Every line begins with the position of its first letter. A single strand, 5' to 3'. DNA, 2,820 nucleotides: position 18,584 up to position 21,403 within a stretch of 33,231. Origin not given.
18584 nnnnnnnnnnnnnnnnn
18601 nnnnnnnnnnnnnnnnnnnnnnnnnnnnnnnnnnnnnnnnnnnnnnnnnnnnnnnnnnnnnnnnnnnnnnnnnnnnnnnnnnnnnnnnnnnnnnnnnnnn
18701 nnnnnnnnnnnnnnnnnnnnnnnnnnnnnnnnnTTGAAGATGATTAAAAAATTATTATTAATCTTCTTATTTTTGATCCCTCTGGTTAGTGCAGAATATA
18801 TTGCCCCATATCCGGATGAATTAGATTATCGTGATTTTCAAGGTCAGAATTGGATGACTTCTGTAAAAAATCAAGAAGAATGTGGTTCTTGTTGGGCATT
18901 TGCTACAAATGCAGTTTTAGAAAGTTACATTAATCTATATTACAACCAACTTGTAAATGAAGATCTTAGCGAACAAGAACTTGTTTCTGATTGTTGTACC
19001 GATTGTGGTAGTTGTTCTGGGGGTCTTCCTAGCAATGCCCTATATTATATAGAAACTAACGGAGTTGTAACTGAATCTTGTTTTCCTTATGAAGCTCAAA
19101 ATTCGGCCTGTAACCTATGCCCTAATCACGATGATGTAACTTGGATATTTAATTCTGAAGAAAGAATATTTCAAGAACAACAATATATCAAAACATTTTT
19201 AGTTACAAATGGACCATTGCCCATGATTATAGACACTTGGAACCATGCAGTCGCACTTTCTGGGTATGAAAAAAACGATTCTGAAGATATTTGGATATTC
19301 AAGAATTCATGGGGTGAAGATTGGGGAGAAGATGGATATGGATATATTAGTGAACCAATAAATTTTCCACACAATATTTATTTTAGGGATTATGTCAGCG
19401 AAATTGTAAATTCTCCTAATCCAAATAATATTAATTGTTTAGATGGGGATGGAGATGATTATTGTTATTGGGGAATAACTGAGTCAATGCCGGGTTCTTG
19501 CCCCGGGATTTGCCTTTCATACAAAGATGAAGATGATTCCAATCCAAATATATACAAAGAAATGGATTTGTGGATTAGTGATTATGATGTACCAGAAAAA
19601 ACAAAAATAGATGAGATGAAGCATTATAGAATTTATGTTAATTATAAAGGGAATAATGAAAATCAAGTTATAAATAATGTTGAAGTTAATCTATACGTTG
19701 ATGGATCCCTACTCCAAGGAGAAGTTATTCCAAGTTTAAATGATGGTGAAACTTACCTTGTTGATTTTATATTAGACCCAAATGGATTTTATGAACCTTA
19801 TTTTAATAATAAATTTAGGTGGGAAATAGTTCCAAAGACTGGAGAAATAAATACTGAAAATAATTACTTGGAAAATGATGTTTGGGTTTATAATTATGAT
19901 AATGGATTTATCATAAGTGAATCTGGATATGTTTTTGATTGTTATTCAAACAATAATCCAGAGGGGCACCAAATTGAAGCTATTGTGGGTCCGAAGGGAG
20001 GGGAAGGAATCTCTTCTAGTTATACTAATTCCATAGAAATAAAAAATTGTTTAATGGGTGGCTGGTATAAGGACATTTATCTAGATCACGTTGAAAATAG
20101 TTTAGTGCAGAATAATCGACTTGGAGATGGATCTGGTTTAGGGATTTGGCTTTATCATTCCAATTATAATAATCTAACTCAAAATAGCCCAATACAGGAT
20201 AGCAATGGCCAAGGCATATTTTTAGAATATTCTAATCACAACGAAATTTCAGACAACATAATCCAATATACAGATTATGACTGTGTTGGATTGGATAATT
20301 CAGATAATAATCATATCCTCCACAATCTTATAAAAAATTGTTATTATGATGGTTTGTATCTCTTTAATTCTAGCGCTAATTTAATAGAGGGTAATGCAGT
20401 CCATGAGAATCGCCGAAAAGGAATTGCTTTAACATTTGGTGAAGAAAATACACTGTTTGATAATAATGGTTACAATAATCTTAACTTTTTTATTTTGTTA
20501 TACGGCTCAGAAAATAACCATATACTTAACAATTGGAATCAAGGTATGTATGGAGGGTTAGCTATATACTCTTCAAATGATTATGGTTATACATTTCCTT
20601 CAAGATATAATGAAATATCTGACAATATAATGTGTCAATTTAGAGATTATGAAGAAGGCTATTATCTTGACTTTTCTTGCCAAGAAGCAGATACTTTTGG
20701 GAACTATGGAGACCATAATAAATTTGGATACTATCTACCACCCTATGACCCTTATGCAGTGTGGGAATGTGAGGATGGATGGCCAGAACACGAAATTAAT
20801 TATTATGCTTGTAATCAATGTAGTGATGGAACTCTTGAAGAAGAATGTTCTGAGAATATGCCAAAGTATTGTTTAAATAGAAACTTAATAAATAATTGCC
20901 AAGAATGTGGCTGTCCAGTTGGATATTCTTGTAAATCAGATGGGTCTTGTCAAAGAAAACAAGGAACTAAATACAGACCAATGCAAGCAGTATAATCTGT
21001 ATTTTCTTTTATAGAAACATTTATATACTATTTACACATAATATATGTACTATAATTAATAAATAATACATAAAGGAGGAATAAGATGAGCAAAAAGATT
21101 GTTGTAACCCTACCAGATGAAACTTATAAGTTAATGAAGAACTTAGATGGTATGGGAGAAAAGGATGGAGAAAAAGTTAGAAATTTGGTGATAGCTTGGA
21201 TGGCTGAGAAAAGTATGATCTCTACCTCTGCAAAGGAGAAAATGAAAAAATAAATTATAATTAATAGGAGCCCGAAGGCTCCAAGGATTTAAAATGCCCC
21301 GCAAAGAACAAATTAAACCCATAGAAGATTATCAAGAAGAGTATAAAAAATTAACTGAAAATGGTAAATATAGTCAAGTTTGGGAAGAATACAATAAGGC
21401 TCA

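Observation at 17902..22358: Intact IS903-like transposon carrying a secreted protease module as cargo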

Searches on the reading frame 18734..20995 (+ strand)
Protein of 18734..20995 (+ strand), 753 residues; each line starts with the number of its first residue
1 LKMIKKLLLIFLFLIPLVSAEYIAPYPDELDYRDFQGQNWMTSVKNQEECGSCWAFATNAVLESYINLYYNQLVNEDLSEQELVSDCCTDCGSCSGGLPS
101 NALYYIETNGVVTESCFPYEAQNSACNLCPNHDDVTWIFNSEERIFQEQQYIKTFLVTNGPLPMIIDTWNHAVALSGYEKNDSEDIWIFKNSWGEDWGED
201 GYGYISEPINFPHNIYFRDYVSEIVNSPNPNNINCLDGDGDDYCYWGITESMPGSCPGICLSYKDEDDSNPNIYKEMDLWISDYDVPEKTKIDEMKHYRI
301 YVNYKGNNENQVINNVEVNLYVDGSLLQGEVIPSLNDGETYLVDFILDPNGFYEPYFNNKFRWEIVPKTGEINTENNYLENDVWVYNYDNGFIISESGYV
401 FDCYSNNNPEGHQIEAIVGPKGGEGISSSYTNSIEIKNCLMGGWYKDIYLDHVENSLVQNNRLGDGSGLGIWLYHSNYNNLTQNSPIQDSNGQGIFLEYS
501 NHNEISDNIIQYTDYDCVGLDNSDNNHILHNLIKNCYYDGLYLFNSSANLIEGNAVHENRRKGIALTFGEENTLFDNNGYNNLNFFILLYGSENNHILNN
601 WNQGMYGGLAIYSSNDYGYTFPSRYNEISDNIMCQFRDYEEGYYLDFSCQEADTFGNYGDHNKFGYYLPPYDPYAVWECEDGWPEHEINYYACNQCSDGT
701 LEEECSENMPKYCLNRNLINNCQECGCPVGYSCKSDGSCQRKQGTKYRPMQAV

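Call 6: search_protein_families(library=pfam, proteins=[window:18734-20995:+], max_evalue=0.01)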
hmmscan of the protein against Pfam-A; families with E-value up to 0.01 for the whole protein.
window:18734-20995:+ (753 aa): 4 families
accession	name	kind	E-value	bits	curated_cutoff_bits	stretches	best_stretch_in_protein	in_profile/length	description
PF00112.29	Peptidase_C1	-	4.9e-37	128.6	20.7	2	27-168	2-143/220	Papain family cysteine protease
PF05048.19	NosD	-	3.8e-22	79.2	23.6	2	406-535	43-172/212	Periplasmic copper-binding protein (NosD)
PF13229.12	Beta_helix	-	8e-17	61.8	25.9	2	502-631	10-137/158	Right handed beta helix region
PF03051.21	Peptidase_C1_2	-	3.7e-06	26.5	22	1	169-225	359-410/438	Peptidase C1-like family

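Call 11: find_encoding_contigs(protein=window:18734-20995:+, flank=10000, max_places=10)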
Protein window:18734-20995:+ (753 aa): no gene with exactly this product is on record in the collection.

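Call 27: search_protein_families(library=ncbifam, proteins=[window:18734-20995:+], max_evalue=0.01)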
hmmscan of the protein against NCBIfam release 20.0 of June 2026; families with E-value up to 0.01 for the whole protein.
window:18734-20995:+ (753 aa): 3 families
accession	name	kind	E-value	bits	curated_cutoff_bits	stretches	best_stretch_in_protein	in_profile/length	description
TIGR03804.1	para_beta_helix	repeat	1.2e-12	47.3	19.45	3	519-560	3-43/44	parallel beta-helix repeat protein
TIGR04247.1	NosD_copper_fam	subfamily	2.5e-09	36.2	300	2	425-532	77-188/377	nitrous oxide reductase family maturation protein NosD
NF038177.1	epimerase_AlgG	equivalog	0.00059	18.6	700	1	521-582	351-413/519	mannuronan 5-epimerase AlgG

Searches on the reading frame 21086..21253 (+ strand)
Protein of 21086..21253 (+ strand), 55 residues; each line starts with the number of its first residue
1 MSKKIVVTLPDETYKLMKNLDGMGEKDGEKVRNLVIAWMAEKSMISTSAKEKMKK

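Call 6: search_protein_families(library=pfam, proteins=[window:21086-21253:+], max_evalue=0.01)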
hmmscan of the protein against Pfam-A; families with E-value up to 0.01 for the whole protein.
window:21086-21253:+ (55 aa): 0 families

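Call 27: search_protein_families(library=ncbifam, proteins=[window:21086-21253:+], max_evalue=0.01)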
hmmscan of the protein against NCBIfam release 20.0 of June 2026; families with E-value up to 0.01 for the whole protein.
window:21086-21253:+ (55 aa): 0 families

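Call 43: search_protein_families(library=pfam, proteins=[window:21086-21253:+], max_evalue=10)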
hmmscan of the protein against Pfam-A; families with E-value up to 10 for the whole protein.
window:21086-21253:+ (55 aa): 0 families

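Call 71: search_solved_structures(query=window:21086-21253:+, max_evalue=10)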
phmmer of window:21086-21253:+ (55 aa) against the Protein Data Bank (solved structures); distinct sequences matched with E-value up to 10: 0.

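Call 78: predict_structure(protein=window:21086-21253:+)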
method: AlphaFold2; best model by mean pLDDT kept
length: 55 residues; sequences in the alignment: 1
mean_pLDDT: 65.9   pTM: 0.41
mean pLDDT of the five models: 65.9, 64.2, 64.1, 63.3, 61.9
residues with pLDDT >= 90: 0; 70-90: 31; 50-70: 12; < 50: 12
segments of 3 or more residues with pLDDT < 50: 46-55
pLDDT, mean of each block of 10 residues (from residue 1): 57 76 76 78 54 40
secondary structure, 60 per line:
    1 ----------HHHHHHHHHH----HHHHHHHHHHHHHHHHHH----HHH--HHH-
elements in order: H11-20 H25-42

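Call 82: fold_search(model_id=the predicted structure, library=pdb)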
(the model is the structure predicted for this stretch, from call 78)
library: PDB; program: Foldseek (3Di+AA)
matches with E <= 10: 14; with E <= 0.001: 0
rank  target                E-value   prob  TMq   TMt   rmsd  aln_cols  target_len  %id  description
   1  3t9q_A                3.6e+00  0.20  0.44  0.12   7.8        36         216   25  Structure of the Phosphatase Domain of the Cell Fate Determinant SpoIIE from Bacillus subtilis (Mn presoaked) (released 2011-12-07)
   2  5xyi_N                5.9e+00  0.06  0.36  0.17   9.3        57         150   16  Small subunit of Trichomonas vaginalis ribosome (released 2017-08-30)
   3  7qep_C3               5.9e+00  0.04  0.33  0.16   8.3        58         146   16  Cryo-EM structure of the ribosome from Encephalitozoon cuniculi (released 2022-02-09)
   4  9bh5_AN               6.3e+00  0.06  0.37  0.18   9.1        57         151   18  High-resolution C. elegans 80S ribosome structure - class 1 (released 2024-09-04)
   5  2da2_MODEL_1_A        6.8e+00  0.03  0.30  0.26  10.6        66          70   17  Solution structure of the second homeobox domain of AT-binding transcription factor 1 (ATBF1) (released 2006-06-13)
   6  7vp1_B                7.9e+00  0.04  0.35  0.35   5.9        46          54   15  Structure of a transcription factor and DNA complex (released 2022-10-19)
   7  7qij_BB               8.5e+00  0.06  0.43  0.38  10.7        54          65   11  Complex of the Yersinia enterocolitica Type III secretion export gate YscV with substrate:chaperone complex YscX:YscY (released 2022-06-01)
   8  7oya_N2               8.5e+00  0.05  0.37  0.18   4.7        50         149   18  Cryo-EM structure of the 1 hpf zebrafish embryo 80S ribosome (released 2022-07-13)
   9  5m3f_D                8.5e+00  0.04  0.30  0.30  10.3        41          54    7  Yeast RNA polymerase I elongation complex at 3.8A (released 2016-11-23)
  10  7pwo_N1               8.5e+00  0.04  0.37  0.18   9.2        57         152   16  Cryo-EM structure of Giardia lamblia ribosome at 2.75 A resolution (released 2022-04-20)
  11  7vp5_B                8.5e+00  0.04  0.34  0.27   6.1        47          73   17  Structure of a transcription factor and DNA complex (released 2022-10-19)
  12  8arb_F                9.1e+00  0.03  0.35  0.31  11.2        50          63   10  Heterologous Complex of shortened Aeromonas hydrophila Type III secretion substrate AscX with Yersinia enterocolitica  (released 2023-04-26)
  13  7x7n_D                9.8e+00  0.06  0.36  0.46   2.5        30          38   23  3D model of the 3-RBD up single trimeric spike protein of SARS-CoV2 in the presence of synthetic peptide SIH-5. (released 2022-04-27)
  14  8arb_H                9.8e+00  0.03  0.36  0.31   8.8        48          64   10  Heterologous Complex of shortened Aeromonas hydrophila Type III secretion substrate AscX with Yersinia enterocolitica  (released 2023-04-26)
